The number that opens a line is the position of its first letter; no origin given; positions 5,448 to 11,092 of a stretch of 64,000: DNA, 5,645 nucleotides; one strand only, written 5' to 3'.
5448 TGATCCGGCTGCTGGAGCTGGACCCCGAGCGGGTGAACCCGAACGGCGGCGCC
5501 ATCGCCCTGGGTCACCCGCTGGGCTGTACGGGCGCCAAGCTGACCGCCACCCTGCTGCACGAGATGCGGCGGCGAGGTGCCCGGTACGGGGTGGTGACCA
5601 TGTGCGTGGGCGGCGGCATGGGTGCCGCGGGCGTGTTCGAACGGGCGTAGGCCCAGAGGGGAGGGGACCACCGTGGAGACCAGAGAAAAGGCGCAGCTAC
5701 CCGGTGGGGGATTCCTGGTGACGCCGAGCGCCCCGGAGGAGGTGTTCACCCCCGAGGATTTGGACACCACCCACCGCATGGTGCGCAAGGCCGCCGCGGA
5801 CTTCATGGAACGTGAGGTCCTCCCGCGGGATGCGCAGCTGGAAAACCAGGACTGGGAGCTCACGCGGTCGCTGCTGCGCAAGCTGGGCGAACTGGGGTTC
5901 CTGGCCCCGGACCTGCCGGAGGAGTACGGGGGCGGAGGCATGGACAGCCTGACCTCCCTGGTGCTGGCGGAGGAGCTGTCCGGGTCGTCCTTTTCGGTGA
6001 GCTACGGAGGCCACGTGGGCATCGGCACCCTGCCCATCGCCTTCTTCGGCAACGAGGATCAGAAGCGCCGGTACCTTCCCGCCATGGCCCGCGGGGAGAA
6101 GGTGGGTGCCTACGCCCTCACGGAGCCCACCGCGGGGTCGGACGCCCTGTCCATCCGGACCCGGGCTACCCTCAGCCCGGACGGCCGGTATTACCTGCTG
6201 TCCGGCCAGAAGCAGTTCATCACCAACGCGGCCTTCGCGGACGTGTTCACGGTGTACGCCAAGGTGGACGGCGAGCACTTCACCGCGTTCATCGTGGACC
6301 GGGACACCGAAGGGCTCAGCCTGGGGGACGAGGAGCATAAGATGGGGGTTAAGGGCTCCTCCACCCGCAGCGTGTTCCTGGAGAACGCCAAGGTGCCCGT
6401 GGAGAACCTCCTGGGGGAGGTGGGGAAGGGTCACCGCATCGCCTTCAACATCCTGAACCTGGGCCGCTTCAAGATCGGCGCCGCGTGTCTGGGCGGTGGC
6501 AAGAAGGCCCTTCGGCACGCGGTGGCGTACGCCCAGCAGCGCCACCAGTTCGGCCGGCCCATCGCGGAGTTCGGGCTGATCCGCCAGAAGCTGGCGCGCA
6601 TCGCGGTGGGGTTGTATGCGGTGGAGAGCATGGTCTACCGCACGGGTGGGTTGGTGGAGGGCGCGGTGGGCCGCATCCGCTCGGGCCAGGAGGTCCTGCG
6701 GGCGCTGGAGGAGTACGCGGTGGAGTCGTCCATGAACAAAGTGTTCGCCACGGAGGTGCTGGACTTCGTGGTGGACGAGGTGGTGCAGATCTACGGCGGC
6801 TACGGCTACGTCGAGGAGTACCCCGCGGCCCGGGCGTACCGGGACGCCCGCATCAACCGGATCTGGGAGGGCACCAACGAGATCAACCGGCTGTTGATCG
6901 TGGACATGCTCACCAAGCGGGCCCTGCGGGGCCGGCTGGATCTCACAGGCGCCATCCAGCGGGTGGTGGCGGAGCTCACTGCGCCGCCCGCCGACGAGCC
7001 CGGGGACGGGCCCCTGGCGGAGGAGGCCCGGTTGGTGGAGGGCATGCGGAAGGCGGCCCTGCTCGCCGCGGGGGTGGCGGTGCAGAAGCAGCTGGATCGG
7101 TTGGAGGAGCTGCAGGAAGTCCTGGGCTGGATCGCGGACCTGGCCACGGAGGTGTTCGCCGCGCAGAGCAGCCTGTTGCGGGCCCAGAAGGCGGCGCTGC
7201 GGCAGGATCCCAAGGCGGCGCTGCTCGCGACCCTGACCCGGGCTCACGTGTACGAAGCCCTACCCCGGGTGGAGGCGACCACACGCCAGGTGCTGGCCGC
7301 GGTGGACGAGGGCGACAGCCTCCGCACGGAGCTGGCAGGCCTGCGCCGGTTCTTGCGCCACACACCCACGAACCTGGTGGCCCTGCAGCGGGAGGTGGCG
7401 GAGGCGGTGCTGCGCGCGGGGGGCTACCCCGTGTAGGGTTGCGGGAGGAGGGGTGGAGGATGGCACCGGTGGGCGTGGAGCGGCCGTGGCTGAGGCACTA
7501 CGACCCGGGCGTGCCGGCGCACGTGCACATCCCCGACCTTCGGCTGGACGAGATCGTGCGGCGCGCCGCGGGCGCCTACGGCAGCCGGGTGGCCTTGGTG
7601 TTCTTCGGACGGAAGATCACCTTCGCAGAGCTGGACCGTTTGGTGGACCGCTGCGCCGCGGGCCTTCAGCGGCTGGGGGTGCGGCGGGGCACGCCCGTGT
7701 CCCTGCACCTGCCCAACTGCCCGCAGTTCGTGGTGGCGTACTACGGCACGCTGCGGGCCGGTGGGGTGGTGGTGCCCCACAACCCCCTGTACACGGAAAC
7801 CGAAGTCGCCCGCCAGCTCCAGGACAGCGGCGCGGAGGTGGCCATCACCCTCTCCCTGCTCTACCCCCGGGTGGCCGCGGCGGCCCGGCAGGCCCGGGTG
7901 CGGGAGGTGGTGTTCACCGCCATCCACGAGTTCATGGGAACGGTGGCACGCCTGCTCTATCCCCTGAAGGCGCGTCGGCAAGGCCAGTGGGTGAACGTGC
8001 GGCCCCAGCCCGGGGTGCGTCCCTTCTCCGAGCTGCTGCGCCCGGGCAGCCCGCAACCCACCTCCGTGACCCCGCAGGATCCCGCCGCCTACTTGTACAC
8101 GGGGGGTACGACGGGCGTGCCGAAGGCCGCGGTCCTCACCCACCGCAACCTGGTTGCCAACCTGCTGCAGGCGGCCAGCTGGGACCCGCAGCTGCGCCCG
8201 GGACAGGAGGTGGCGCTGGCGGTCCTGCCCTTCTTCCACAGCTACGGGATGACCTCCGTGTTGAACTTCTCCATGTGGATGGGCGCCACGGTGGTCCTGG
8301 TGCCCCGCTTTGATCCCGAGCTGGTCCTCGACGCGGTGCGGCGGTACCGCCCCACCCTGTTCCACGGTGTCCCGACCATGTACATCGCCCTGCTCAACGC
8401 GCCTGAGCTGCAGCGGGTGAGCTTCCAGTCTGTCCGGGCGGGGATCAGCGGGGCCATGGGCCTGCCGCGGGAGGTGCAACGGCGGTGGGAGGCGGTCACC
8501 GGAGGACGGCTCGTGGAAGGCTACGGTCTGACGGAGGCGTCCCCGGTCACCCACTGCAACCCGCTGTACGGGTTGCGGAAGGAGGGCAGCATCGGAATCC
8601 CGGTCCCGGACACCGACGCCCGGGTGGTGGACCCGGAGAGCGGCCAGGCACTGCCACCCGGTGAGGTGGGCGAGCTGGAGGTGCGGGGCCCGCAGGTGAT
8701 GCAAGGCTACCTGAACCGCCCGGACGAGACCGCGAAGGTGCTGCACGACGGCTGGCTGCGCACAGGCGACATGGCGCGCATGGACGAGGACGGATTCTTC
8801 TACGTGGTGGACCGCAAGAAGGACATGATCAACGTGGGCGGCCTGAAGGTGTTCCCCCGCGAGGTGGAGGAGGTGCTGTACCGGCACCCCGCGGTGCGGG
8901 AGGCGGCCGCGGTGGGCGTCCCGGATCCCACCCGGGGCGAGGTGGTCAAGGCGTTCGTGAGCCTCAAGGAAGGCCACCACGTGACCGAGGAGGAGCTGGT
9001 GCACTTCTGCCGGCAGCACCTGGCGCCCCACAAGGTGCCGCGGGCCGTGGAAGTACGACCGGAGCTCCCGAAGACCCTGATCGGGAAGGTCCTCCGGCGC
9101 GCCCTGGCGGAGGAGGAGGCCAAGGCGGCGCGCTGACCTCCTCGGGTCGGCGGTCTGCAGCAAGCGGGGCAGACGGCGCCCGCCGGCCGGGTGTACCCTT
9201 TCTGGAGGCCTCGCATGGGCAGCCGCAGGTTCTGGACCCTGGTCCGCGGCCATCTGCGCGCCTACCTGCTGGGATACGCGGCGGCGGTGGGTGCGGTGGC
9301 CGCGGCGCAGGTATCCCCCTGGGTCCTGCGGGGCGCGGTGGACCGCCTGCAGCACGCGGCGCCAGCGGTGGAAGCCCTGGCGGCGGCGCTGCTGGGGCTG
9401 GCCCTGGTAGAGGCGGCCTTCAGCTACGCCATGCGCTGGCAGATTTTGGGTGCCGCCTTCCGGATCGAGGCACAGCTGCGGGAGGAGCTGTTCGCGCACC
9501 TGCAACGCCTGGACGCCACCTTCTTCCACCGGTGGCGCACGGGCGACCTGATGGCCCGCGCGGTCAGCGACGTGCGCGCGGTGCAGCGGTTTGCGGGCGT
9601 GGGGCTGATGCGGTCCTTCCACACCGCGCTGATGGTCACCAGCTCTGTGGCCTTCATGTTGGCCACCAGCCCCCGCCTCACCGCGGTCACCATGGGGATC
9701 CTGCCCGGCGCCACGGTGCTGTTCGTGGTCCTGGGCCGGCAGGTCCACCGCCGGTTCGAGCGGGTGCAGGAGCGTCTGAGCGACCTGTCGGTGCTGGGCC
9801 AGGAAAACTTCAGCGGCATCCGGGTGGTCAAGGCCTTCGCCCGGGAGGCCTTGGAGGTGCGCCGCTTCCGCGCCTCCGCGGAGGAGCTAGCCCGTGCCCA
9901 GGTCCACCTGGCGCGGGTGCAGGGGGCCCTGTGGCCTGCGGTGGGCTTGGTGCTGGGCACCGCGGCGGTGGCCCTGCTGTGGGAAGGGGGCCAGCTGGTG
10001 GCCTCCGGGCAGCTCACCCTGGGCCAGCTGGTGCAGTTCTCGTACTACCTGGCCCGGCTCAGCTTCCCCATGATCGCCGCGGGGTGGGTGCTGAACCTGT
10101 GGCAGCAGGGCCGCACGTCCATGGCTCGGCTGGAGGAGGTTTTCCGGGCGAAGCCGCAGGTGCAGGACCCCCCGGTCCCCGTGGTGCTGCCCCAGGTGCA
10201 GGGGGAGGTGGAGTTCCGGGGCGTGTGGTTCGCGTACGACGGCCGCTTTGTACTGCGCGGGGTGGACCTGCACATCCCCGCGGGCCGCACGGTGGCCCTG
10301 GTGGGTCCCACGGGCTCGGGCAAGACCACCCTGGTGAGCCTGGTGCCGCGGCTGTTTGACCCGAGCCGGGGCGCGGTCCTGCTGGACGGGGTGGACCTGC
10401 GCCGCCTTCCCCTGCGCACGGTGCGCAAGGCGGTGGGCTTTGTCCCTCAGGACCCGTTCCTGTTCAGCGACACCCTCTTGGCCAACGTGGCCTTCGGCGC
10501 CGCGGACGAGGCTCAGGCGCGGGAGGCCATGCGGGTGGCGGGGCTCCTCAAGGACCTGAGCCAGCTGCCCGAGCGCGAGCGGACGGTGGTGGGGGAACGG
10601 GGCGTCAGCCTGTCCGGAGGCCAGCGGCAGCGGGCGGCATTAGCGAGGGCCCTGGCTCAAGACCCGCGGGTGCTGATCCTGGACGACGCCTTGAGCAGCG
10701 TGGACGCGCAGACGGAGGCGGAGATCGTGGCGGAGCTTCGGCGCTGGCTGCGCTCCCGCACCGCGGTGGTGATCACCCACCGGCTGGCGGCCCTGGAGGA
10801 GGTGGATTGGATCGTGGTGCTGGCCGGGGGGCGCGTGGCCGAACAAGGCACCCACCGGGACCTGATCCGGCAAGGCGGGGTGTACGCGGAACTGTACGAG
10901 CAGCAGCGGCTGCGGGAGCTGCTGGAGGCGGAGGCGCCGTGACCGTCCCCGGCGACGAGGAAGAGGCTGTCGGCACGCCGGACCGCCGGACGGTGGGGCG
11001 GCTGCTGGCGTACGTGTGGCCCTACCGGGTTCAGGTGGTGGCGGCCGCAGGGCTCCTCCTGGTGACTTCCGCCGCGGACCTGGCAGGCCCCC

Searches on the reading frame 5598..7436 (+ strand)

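Call 16: search_protein_families(library=pfam, proteins=[window:5598-7436:+], max_evalue=0.00001)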
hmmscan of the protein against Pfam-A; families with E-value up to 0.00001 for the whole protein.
window:5598-7436:+ (612 aa): 6 families
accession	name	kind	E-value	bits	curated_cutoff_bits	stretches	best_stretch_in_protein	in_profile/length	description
PF00441.29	Acyl-CoA_dh_1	-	6.8e-38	130.6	22.4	1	276-436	1-147/150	Acyl-CoA dehydrogenase, C-terminal domain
PF02771.21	Acyl-CoA_dh_N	-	9.9e-32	110.1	22.9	1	58-167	3-113/113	Acyl-CoA dehydrogenase, N-terminal domain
PF21263.2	Acyl-CoA-dh_C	-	2.7e-27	95.4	27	1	483-584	2-96/96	Acyl-CoA dehydrogenase, C-terminal domain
PF02770.24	Acyl-CoA_dh_M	-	1.7e-23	83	33.3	1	171-263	1-96/97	Acyl-CoA dehydrogenase, middle domain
PF08028.16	Acyl-CoA_dh_2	-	3.4e-15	57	22.7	1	293-427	3-133/134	Acyl-CoA dehydrogenase, C-terminal domain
PF22924.1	ACOX_C_alpha1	-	5.7e-06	26.7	27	0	289-429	7-159/169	Acyl-CoA oxidase, C-alpha1 domain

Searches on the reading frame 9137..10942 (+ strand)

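Call 16: search_protein_families(library=pfam, proteins=[window:9137-10942:+], max_evalue=0.00001)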
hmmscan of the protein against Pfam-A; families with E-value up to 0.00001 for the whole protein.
window:9137-10942:+ (601 aa): 3 families
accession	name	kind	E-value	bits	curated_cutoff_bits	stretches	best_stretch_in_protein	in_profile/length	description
PF00664.28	ABC_membrane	-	2.3e-40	139.4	28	1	47-312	5-274/274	ABC transporter transmembrane region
PF00005.33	ABC_tran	-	4.3e-30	105.6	25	1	373-519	1-136/137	ABC transporter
PF13191.12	AAA_16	-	3.1e-06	28.2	32.6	1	382-519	23-142/167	AAA ATPase domain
